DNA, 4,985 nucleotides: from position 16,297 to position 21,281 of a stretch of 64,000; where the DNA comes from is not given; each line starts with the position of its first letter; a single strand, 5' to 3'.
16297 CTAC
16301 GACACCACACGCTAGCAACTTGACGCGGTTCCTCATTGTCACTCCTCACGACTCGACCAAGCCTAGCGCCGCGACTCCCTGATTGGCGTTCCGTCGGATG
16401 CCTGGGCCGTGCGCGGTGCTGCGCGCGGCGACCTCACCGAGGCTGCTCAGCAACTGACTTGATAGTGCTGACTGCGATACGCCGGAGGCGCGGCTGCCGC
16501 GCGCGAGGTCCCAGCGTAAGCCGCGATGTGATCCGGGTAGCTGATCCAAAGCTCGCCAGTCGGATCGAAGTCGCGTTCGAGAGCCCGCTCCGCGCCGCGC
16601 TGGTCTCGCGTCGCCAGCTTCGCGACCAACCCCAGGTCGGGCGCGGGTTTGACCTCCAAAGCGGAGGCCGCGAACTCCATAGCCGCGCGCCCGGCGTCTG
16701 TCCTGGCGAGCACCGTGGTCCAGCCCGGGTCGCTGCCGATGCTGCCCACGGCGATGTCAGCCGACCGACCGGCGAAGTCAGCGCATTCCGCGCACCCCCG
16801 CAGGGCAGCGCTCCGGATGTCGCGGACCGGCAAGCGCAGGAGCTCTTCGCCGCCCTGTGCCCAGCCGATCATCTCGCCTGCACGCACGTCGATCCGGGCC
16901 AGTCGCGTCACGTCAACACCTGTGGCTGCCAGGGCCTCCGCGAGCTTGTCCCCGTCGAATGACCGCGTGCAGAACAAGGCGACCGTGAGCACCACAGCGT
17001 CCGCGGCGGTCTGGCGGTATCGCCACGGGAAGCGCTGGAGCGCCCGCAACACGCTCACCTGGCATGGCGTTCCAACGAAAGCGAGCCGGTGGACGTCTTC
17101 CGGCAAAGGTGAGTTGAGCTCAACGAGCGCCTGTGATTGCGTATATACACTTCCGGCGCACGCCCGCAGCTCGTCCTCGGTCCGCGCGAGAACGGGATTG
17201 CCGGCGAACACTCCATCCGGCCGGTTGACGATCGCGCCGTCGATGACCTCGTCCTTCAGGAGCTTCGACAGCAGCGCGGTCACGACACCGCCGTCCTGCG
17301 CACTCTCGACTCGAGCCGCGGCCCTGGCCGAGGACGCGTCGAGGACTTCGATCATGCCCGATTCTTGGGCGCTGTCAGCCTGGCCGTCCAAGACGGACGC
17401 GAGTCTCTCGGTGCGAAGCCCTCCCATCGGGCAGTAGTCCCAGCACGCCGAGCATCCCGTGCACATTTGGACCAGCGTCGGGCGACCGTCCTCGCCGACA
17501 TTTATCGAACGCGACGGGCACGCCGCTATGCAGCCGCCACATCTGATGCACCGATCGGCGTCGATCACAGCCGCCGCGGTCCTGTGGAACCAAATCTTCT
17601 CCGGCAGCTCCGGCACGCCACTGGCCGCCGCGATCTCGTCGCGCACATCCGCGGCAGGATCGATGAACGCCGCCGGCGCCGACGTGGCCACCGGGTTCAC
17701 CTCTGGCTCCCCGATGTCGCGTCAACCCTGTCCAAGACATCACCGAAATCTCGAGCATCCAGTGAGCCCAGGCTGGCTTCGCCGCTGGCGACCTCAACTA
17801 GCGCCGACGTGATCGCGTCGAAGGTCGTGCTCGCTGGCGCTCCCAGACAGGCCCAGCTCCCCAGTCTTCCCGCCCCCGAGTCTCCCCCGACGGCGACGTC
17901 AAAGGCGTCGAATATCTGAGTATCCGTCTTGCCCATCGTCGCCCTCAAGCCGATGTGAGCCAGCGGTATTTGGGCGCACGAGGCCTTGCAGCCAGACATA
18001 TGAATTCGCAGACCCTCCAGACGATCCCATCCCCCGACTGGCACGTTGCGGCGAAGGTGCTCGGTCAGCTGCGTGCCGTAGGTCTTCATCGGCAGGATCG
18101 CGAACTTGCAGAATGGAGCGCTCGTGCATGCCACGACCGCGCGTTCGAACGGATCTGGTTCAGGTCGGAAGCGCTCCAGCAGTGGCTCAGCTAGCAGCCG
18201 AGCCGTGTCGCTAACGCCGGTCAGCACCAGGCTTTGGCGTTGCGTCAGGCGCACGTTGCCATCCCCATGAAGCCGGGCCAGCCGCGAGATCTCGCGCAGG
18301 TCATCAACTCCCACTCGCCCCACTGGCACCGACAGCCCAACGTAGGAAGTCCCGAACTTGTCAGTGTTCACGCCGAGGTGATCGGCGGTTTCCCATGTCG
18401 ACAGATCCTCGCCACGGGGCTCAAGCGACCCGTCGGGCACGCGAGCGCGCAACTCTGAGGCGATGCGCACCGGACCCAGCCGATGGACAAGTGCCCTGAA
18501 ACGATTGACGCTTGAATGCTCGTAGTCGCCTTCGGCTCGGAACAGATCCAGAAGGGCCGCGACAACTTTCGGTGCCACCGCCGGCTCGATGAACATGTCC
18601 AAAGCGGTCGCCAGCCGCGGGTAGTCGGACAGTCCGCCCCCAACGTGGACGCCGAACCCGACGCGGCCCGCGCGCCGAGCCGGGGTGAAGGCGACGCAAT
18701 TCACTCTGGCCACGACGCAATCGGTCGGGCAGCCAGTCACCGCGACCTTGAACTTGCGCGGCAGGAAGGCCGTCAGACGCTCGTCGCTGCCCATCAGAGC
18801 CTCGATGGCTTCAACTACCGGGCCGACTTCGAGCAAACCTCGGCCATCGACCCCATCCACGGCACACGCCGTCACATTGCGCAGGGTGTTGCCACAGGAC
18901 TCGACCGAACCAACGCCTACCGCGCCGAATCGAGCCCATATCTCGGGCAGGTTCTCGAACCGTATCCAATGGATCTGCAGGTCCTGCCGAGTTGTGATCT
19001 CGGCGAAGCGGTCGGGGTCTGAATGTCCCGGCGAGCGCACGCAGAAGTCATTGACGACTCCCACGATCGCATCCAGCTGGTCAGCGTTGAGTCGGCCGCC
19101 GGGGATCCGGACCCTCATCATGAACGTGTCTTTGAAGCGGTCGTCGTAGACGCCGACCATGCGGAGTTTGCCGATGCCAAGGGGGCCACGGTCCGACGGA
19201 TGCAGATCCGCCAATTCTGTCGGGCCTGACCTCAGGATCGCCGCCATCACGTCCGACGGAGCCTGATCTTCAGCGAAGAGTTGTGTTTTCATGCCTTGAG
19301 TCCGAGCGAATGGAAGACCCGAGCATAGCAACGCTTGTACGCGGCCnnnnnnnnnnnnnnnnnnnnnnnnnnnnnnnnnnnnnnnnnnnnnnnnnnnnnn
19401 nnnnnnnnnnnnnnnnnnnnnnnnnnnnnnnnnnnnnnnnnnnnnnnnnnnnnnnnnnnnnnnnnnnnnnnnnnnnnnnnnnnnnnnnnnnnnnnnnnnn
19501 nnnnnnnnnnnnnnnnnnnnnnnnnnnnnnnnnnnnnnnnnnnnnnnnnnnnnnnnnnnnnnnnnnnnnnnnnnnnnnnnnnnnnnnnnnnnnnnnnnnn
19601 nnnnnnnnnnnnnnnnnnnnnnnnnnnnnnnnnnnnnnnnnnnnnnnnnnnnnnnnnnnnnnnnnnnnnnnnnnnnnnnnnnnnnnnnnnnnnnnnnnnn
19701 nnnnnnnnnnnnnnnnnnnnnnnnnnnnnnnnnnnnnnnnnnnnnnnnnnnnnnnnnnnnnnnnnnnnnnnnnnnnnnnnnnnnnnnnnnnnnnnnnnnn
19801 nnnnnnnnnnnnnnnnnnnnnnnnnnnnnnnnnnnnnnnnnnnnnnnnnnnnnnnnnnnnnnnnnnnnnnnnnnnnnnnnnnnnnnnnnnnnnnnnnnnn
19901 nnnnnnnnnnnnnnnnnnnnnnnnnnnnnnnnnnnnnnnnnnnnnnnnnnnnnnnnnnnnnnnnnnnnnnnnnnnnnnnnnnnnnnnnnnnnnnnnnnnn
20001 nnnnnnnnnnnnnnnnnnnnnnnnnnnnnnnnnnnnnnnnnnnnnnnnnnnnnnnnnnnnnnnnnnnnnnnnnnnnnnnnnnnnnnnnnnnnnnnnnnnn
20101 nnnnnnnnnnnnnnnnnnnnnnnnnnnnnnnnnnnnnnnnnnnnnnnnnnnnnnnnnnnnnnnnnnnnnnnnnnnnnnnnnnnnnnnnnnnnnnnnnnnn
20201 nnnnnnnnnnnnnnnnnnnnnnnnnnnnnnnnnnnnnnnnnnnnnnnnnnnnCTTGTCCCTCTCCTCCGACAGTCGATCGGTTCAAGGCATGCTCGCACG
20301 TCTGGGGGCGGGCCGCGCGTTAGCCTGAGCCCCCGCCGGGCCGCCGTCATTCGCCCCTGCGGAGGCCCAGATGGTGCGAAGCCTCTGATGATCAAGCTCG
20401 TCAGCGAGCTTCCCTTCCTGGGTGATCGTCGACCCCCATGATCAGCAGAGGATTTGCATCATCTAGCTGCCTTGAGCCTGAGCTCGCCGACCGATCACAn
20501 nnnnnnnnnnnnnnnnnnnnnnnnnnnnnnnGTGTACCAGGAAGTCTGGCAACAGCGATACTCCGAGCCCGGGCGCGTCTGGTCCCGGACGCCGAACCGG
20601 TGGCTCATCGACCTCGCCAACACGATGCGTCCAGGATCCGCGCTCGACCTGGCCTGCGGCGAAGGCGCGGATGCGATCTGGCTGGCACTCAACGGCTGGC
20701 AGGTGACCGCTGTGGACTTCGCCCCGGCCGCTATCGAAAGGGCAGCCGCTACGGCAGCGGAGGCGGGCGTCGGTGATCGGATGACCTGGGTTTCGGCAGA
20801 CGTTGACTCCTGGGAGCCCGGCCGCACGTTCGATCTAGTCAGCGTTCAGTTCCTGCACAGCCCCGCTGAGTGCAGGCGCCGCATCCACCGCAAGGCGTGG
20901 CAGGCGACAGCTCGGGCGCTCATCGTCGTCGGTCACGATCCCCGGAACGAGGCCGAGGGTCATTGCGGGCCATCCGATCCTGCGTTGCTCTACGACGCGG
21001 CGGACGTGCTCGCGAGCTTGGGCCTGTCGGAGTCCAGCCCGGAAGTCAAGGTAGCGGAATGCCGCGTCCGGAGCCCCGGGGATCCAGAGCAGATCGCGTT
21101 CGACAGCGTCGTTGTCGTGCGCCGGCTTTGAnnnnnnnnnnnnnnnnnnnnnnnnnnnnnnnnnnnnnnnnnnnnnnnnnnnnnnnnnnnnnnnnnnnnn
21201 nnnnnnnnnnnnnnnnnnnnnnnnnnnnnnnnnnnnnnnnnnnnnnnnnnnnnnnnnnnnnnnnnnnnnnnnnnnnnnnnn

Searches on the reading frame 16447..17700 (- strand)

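Call 38: search_protein_families(library=pfam, proteins=[window:16447-17700:-], max_evalue=0.001)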
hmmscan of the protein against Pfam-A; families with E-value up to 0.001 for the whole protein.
window:16447-17700:- (417 aa): 11 families
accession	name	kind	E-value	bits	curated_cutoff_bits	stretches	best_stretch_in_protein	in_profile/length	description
PF04432.18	FrhB_FdhB_C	-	1.7e-31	109.6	23.3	1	204-352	2-146/150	Coenzyme F420 hydrogenase/dehydrogenase, beta subunit C terminus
PF04422.18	FrhB_FdhB_N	-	1.1e-17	64.3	22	1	124-192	3-74/78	Coenzyme F420 hydrogenase/dehydrogenase, beta subunit N-term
PF13237.11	Fer4_10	-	8.8e-10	38.8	25.5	1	45-91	3-53/53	4Fe-4S dicluster domain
PF14697.11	Fer4_21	-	3.5e-09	37.1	35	1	44-92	1-53/59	4Fe-4S dicluster domain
PF00037.32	Fer4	-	1.8e-07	31.1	21.1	1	45-65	2-22/24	4Fe-4S binding domain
PF13187.11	Fer4_9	-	2.5e-07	31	27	1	50-93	1-50/52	4Fe-4S dicluster domain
PF12838.12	Fer4_7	-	3.1e-07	31.2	27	1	50-93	1-51/52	4Fe-4S dicluster domain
PF13484.11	Fer4_16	-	1.9e-06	29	30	0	50-68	1-19/66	4Fe-4S double cluster binding domain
PF12837.12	Fer4_6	-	1.3e-05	25.4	25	1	44-64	2-22/24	4Fe-4S binding domain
PF12797.12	Fer4_2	-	4.8e-05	23.5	24.5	1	44-63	3-22/22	4Fe-4S binding domain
PF12800.12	Fer4_4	-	7.5e-05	23.2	24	1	49-62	2-15/17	4Fe-4S binding domain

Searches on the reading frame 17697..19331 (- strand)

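Call 38: search_protein_families(library=pfam, proteins=[window:17697-19331:-], max_evalue=0.001)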
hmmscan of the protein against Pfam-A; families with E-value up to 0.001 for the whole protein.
window:17697-19331:- (544 aa): 2 families
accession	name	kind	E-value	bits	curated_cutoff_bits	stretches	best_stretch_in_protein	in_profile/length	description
PF01077.27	NIR_SIR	-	4.1e-32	111.2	27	1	146-297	1-153/158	Nitrite and sulphite reductase 4Fe-4S domain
PF03460.22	NIR_SIR_ferr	-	7.6e-30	102.9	24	2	67-137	6-68/69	Nitrite/Sulfite reductase ferredoxin-like half domain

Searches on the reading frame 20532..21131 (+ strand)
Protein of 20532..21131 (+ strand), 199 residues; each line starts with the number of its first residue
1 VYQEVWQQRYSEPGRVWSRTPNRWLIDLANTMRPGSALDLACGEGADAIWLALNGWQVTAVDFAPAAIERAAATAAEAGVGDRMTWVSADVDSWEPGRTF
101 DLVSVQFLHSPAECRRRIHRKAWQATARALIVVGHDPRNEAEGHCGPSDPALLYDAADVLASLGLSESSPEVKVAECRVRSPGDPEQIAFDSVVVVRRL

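Call 38: search_protein_families(library=pfam, proteins=[window:20532-21131:+], max_evalue=0.001)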
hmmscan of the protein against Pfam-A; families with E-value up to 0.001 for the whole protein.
window:20532-21131:+ (199 aa): 8 families
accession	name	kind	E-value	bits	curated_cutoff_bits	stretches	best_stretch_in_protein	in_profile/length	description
PF13649.12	Methyltransf_25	-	7.2e-14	52.7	27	1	38-123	2-90/97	Methyltransferase domain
PF08242.18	Methyltransf_12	-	2e-09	38.5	30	1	38-124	1-90/98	Methyltransferase domain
PF08241.18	Methyltransf_11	-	3.7e-09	37.5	21.2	1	38-120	1-85/95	Methyltransferase domain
PF03848.20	TehB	-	3.9e-08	33.4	20.4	1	26-101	23-97/193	Tellurite resistance protein TehB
PF05724.17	TPMT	-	2.2e-07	31.2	26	1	3-77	3-81/218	Thiopurine S-methyltransferase (TPMT)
PF13489.12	Methyltransf_23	-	4.8e-07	30.1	27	1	31-104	20-86/164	Methyltransferase domain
PF13847.12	Methyltransf_31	-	7.4e-07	29.4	27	1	37-105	7-80/145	Methyltransferase domain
PF05175.20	MTS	-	0.00012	22.2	23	1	31-103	29-102/170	Methyltransferase small domain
